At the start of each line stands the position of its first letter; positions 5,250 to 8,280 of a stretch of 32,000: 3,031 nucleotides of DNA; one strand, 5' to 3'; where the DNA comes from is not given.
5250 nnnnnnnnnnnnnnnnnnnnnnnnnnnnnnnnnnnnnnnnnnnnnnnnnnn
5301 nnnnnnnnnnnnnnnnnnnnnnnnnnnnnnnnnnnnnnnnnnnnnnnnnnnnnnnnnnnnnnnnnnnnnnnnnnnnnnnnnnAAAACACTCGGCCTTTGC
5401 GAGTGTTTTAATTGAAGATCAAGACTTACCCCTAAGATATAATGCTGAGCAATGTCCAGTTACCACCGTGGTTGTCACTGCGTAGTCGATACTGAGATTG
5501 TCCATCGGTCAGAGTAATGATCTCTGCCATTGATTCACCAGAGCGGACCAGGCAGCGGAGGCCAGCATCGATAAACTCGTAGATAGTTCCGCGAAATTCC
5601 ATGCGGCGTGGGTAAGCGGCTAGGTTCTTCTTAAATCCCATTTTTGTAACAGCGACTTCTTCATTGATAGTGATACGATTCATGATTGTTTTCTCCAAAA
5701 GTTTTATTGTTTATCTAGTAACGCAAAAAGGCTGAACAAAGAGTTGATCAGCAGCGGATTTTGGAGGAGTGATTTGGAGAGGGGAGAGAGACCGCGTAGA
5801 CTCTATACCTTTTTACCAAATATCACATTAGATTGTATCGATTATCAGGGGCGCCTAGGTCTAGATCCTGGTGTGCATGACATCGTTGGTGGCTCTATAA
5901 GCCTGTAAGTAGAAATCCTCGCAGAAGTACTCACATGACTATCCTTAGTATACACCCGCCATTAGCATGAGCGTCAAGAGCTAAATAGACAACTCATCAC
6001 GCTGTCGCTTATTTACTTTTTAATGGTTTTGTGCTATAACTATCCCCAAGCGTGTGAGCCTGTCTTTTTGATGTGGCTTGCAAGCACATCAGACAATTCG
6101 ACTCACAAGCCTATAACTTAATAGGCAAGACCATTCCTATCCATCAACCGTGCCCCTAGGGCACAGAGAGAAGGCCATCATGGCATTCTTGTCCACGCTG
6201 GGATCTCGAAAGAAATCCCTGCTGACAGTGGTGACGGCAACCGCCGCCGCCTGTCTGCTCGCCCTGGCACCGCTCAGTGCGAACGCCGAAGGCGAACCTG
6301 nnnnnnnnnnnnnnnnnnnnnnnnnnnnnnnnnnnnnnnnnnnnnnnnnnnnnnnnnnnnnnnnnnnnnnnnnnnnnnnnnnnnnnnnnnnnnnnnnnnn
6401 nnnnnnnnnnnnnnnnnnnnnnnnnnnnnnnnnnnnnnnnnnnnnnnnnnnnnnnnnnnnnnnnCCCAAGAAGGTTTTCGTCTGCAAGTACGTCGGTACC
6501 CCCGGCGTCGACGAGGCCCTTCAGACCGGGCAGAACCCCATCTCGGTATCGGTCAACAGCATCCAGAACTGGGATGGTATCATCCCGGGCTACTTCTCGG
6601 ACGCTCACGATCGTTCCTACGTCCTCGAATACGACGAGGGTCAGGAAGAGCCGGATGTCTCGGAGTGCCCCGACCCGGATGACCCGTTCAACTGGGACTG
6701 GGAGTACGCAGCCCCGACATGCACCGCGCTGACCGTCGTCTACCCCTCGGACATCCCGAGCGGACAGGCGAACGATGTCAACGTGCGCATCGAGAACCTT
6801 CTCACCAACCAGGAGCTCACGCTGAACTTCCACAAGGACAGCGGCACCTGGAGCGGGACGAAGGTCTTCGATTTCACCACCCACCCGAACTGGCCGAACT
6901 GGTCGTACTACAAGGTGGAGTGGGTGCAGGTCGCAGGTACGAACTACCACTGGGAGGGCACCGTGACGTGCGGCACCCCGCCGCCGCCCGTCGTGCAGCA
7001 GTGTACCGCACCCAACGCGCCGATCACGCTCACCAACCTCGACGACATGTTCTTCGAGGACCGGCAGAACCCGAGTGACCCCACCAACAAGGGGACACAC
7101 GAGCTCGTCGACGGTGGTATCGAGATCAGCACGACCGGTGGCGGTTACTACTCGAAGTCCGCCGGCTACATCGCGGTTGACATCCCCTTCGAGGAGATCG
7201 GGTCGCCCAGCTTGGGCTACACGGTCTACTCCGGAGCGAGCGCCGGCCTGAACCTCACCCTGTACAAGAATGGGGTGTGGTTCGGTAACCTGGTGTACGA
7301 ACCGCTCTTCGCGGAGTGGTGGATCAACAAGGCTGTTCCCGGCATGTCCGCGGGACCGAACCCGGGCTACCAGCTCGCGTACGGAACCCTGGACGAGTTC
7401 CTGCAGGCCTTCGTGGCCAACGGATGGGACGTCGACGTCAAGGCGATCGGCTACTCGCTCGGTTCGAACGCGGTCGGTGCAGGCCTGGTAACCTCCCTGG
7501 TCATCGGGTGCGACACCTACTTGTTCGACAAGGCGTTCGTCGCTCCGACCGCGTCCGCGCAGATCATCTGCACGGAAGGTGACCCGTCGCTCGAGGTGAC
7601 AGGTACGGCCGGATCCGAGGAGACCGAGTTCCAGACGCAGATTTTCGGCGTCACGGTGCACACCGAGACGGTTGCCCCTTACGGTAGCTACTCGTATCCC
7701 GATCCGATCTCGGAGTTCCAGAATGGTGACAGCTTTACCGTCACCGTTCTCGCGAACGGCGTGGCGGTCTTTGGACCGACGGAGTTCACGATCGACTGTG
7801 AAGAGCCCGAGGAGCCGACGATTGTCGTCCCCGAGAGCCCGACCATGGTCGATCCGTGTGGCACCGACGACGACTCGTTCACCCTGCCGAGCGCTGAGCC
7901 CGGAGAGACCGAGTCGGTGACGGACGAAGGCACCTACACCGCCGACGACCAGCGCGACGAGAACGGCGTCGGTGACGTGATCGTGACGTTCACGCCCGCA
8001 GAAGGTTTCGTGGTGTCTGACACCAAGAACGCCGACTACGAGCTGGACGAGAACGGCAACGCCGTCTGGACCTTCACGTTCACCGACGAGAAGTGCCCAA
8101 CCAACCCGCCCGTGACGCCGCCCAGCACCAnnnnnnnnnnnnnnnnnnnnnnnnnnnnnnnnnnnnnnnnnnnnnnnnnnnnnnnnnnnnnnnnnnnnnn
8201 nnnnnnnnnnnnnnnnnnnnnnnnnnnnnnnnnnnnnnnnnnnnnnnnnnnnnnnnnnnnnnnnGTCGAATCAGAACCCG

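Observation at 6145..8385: A single-gene ~65% GC island encoding an LPXTG sortase-substrate surface protein, likely acquired recently from a high-GC donor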

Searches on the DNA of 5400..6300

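Call 93: search_rna_families(source=window, start=5400, end=6300, threshold=evalue, max_evalue=1, show_alignments=2)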
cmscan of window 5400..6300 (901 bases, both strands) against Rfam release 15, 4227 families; matches with E-value up to 1: 0.
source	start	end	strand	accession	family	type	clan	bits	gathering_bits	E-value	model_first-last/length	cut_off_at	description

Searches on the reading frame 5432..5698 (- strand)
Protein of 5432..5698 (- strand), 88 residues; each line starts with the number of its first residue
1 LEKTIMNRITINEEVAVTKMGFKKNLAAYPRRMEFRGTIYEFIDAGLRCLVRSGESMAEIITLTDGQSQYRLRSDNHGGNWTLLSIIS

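Call 24: search_protein_families(library=pfam, proteins=[window:5432-5698:-], max_evalue=0.01)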
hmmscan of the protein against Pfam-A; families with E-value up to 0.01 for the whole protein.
window:5432-5698:- (88 aa): 0 families

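Call 53: find_related_loci(query=A3, collection=metagenome_contigs, flank=6000)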
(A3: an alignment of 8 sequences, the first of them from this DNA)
Query A3 (83 aa) in metagenome_contigs; peptide patterns used: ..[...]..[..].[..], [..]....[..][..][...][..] (x = any residue, [..] = any of these).
453 stretches matched a pattern; 138 encode a relative of the query (tblastn E <= 1e-3); the best 80 are kept; 80 distinct loci.
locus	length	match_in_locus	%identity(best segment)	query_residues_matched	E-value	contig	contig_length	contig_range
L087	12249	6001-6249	92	1-83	3e-51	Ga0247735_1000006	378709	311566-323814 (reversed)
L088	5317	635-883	93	1-83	2e-51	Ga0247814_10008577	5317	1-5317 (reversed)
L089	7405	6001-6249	93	1-83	2e-51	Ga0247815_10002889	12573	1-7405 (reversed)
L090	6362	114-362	92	1-83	1e-50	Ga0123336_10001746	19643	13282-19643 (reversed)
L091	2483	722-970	90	1-83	1e-50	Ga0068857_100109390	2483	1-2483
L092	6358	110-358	92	1-83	1e-50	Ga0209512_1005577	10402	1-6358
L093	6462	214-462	89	1-83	1e-50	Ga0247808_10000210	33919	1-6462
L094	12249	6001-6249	90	1-83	4e-50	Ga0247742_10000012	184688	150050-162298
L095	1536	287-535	89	1-83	1e-51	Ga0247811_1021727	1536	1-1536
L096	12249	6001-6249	87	1-83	8e-50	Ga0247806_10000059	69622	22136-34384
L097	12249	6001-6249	87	1-83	8e-50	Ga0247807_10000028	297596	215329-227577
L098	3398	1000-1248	90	1-83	5e-50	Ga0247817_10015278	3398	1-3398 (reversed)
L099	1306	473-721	90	1-83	1e-51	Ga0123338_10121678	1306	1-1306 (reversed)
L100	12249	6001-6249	87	1-83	8e-50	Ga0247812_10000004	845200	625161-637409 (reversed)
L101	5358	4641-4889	87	1-83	8e-50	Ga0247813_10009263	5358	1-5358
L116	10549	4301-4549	81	1-83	2e-47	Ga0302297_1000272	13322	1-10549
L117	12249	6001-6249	83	1-83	2e-47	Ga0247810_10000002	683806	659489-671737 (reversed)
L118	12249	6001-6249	83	1-83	2e-47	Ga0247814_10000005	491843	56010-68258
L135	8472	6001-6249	80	1-83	3e-45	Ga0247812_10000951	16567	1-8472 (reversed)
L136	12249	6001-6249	80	1-83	3e-45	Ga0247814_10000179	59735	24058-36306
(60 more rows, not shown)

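Call 60: search_solved_structures(query=A3, max_evalue=1)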
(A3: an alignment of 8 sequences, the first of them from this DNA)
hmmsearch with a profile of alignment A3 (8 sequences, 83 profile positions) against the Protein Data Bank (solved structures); distinct sequences matched with E-value up to 1: 1.
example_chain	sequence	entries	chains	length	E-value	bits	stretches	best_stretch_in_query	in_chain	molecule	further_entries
6bja_A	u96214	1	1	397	0.76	13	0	5-34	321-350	Acetyl-CoA acetyltransferase A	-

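Call 80: search_protein_families(library=pfam, proteins=[L136:3597-5651:-, L135:3777-5471:-, L116:1914-3689:-], max_evalue=0.01)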
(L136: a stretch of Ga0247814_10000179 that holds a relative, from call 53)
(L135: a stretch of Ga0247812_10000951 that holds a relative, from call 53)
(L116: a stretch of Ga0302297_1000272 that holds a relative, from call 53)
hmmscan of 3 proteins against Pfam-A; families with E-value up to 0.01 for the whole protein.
L136:3597-5651:- (684 aa): 7 families
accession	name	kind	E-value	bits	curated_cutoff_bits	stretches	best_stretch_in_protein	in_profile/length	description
PF09118.17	GO-like_E_set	-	7.9e-23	81.1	25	1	575-669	1-100/100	Galactose oxidase-like, Early set domain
PF21110.3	GlxA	-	2.2e-15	57.7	27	1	175-272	2-105/105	GlxA beta barrel domain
PF13964.12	Kelch_6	-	6.7e-07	29.5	25.3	0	305-347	2-42/50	Kelch motif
PF01344.31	Kelch_1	-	0.0001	22.2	20.1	0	311-351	7-45/46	Kelch motif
PF13415.12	Kelch_3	-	0.00043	20.8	22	0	318-346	4-31/48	Galactose oxidase, central domain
PF13418.12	Kelch_4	-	0.0022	18.3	21.6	0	304-351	1-47/49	Galactose oxidase, central domain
PF07646.21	Kelch_2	-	0.0027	18.1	21.3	0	306-351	2-47/48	Kelch motif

L135:3777-5471:- (564 aa): 0 families

L116:1914-3689:- (591 aa): 0 families

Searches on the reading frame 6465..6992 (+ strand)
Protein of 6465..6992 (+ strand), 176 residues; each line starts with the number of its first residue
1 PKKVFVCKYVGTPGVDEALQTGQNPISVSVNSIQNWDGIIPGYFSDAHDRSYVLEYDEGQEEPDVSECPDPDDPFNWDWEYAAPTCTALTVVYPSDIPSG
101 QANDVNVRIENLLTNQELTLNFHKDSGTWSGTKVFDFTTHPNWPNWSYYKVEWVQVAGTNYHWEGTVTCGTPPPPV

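Call 19: find_related_loci(query=A2, collection=genome_contigs, flank=8000)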
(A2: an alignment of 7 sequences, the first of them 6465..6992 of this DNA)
Query A2 (176 aa) in genome_contigs; peptide patterns used: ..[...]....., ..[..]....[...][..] (x = any residue, [..] = any of these).
122 stretches matched a pattern; 103 encode a relative of the query (tblastn E <= 1e-3); the best 80 are kept; 79 distinct loci.
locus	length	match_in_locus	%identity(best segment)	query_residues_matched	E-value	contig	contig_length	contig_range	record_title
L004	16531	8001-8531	60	1-175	3e-70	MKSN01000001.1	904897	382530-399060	MAG: Candidatus Saccharibacteria bacterium 49-20 SCNpilot_bf_inoc_scaffold_22, whole genome shotgun sequence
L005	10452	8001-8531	57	4-174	2e-61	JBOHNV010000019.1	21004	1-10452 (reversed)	MAG: Candidatus Microsaccharimonas sp. isolate SD8049_metabat2.bin.6 NODE_46_length_21004_cov_1.253485, whole genome sho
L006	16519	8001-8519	56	3-176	2e-60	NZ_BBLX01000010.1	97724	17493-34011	Demequina maris strain NBRC 109392, whole genome shotgun sequence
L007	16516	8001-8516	54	3-175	2e-59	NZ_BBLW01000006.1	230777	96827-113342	Demequina phytophila strain NBRC 109391, whole genome shotgun sequence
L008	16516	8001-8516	54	3-175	4e-57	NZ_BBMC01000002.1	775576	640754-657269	Demequina rhizosphaerae strain NBRC 109397, whole genome shotgun sequence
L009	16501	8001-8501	52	3-170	4e-55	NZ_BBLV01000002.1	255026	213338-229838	Demequina gelatinilytica strain NBRC 109390, whole genome shotgun sequence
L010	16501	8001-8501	51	3-170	2e-54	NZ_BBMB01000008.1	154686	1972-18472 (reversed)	Demequina subtropica strain NBRC 109396, whole genome shotgun sequence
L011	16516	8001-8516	50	3-175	2e-54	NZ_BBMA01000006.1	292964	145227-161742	Demequina silvatica strain NBRC 109395, whole genome shotgun sequence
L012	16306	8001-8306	73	74-175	2e-49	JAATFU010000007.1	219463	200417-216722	MAG: Candidatus Saccharibacteria bacterium isolate bin_26 k141_4207618, whole genome shotgun sequence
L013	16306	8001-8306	61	74-175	2e-45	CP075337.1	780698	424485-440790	Candidatus Saccharibacteria bacterium TM7i chromosome, complete genome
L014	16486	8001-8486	46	17-174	5e-44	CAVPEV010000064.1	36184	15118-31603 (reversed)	MAG: uncultured Actinomycetota bacterium isolate MFD10097.bin.1.32 genome assembly, contig: contig_9553, whole genome sh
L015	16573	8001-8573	42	1-173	5e-43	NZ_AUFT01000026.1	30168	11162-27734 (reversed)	Nakamurella lactea DSM 19367 K340DRAFT_scaffold00022.22_C, whole genome shotgun sequence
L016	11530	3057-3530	48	17-170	1e-41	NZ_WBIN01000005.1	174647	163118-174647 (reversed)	Agromyces allii strain JCM 13584 Scaffold4_2, whole genome shotgun sequence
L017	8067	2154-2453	69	74-171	8e-41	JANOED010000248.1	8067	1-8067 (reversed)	MAG: Leifsonia sp. isolate SOY_65_metabat_43 SOY_65_k141_671486, whole genome shotgun sequence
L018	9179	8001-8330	59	59-170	2e-40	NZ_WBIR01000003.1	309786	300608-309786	Agromyces salentinus strain JCM 14323 Scaffold3_1, whole genome shotgun sequence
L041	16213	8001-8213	80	1-68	4e-31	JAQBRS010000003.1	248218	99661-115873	MAG: Candidatus Saccharibacteria bacterium isolate RYN_407 scaffold_2989618, whole genome shotgun sequence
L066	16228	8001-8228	58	2-74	1e-20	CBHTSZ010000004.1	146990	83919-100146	MAG TPA_asm: uncultured bacterium isolate ERR14722431_binner12_Refined_13 genome assembly, contig: ERZ27336832.73, whole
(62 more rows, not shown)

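Call 80: search_protein_families(library=pfam, proteins=[L041:9430-10167:+, L066:9364-10080:+], max_evalue=0.01)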
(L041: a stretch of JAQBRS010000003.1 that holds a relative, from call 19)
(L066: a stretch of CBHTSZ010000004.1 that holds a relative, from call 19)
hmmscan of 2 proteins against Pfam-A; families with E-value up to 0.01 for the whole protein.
L041:9430-10167:+ (245 aa): 1 family
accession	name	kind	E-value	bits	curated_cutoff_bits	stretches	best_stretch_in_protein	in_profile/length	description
PF04203.18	Sortase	-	8.4e-08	32.5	26.6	1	141-233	43-122/125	Sortase domain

L066:9364-10080:+ (238 aa): 0 families

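Call 88: find_homologous_proteins(query=L041:9430-10164:+, max_evalue=0.00001)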
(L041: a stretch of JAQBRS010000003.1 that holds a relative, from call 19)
Query L041:9430-10164:+ (245 aa): 38 proteins with E <= 0.00001 among 481 candidates.
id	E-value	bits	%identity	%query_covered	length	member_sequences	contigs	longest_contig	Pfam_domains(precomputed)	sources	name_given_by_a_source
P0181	2.4e-123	428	80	100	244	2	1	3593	PF04203.19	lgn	-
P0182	8.4e-118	410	90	84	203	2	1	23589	PF04203.19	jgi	jgi:hypothetical protein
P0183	2.1e-109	383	72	100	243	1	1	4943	PF04203.19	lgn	-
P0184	9.3e-109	381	78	94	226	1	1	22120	PF04203.19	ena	-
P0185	2.5e-105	369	81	84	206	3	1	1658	PF04203.19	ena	-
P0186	4.0e-105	369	75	94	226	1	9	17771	PF04203.19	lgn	-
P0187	6.0e-94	332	72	87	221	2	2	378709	PF04203.19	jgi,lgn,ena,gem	-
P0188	7.9e-94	332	69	92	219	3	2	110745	PF04203.19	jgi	jgi:hypothetical protein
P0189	9.7e-94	331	100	60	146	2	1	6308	PF04203.19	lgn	-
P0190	2.2e-89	317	72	82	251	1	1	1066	PF04203.19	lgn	-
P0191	2.5e-86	307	63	100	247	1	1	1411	PF04203.19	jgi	jgi:hypothetical protein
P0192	7.7e-85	302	68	85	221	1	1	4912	PF04203.19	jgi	jgi:hypothetical protein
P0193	2.9e-84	300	70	82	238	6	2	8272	PF04203.19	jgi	-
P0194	6.1e-81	290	66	89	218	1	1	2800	PF04203.19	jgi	jgi:hypothetical protein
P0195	8.3e-81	289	72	81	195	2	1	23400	PF04203.19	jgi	jgi:hypothetical protein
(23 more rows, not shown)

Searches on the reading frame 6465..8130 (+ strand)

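Call 101: search_dna_similar(query=window:6465-8130:+, collection=phages, mode=protein, max_evalue=0.001, max_rows=15)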
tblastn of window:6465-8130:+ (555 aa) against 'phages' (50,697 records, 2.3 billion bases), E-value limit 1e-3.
Records with a match: 6; places in all: 6; records where one place covers at least 80% of the query: 0.
Best place of each record, by identity: <60% 6.
By first word of the organism name: Microbacterium 6.
By host as written in the record: Microbacterium paraoxydans NWU1 6.
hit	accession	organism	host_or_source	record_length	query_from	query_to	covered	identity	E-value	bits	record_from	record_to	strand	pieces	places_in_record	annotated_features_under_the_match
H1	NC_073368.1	Microbacterium phage Megan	Microbacterium paraoxydans NWU1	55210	182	356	32%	33.3%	7e-8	62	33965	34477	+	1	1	43: hypothetical protein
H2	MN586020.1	Microbacterium phage Megan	Microbacterium paraoxydans NWU1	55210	182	356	32%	33.3%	7e-8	62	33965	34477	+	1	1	43: hypothetical protein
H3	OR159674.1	Microbacterium phage Nicole72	Microbacterium paraoxydans NWU1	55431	200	356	28%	33.3%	1e-7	61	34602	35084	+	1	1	44: membrane protein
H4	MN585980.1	Microbacterium phage Gina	Microbacterium paraoxydans NWU1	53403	200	356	28%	31.3%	8e-6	55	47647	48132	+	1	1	86: hypothetical protein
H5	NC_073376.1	Microbacterium phage Teamocil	Microbacterium paraoxydans NWU1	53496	200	356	28%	31.3%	8e-6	55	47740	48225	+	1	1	86: hypothetical protein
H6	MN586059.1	Microbacterium phage Teamocil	Microbacterium paraoxydans NWU1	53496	200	356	28%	31.3%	8e-6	55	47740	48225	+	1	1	86: hypothetical protein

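Call 102: search_dna_similar(query=window:6465-8130:+, collection=plasmids, mode=protein, max_evalue=0.001, max_rows=15)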
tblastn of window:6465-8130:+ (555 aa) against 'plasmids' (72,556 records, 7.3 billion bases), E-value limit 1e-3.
No match.

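Call 103: get_annotated_region(hit=H1, flank=7000)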
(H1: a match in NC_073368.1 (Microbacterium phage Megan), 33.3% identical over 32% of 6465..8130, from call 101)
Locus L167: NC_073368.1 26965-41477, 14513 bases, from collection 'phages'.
description: Microbacterium phage Megan, complete genome.
organism: Microbacterium phage Megan (NCBI taxid 2656551)
taxonomy: Viruses; Duplodnaviria; Heunggongvirae; Uroviricota; Caudoviricetes
host: Microbacterium paraoxydans NWU1; source: soil; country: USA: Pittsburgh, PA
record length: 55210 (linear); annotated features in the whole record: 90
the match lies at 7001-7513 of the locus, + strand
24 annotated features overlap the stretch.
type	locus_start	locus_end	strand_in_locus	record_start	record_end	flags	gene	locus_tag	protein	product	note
CDS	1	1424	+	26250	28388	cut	32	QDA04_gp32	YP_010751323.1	minor tail protein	-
CDS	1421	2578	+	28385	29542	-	33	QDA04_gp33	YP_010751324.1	minor tail protein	-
CDS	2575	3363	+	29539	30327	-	34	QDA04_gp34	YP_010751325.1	minor tail protein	-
CDS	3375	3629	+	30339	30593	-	35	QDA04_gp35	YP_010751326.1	hypothetical protein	-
CDS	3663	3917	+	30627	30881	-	36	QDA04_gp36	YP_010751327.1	hypothetical protein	-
CDS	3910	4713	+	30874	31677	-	37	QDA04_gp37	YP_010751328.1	lysin A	-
CDS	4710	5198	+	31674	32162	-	38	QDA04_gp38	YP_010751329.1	hypothetical protein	-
CDS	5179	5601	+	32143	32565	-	39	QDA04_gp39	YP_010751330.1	hypothetical protein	-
CDS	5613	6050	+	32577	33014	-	40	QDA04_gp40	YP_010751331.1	hypothetical protein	-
CDS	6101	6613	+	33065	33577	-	41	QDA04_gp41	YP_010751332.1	hypothetical protein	-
CDS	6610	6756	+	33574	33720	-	42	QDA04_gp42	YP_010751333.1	hypothetical protein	-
CDS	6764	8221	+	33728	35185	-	43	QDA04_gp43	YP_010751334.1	hypothetical protein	-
CDS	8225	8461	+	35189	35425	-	44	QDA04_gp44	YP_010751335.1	hypothetical protein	-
CDS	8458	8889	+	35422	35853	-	45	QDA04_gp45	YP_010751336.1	RusA-like resolvase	-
CDS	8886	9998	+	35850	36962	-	46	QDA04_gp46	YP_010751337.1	RecE-like exonuclease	-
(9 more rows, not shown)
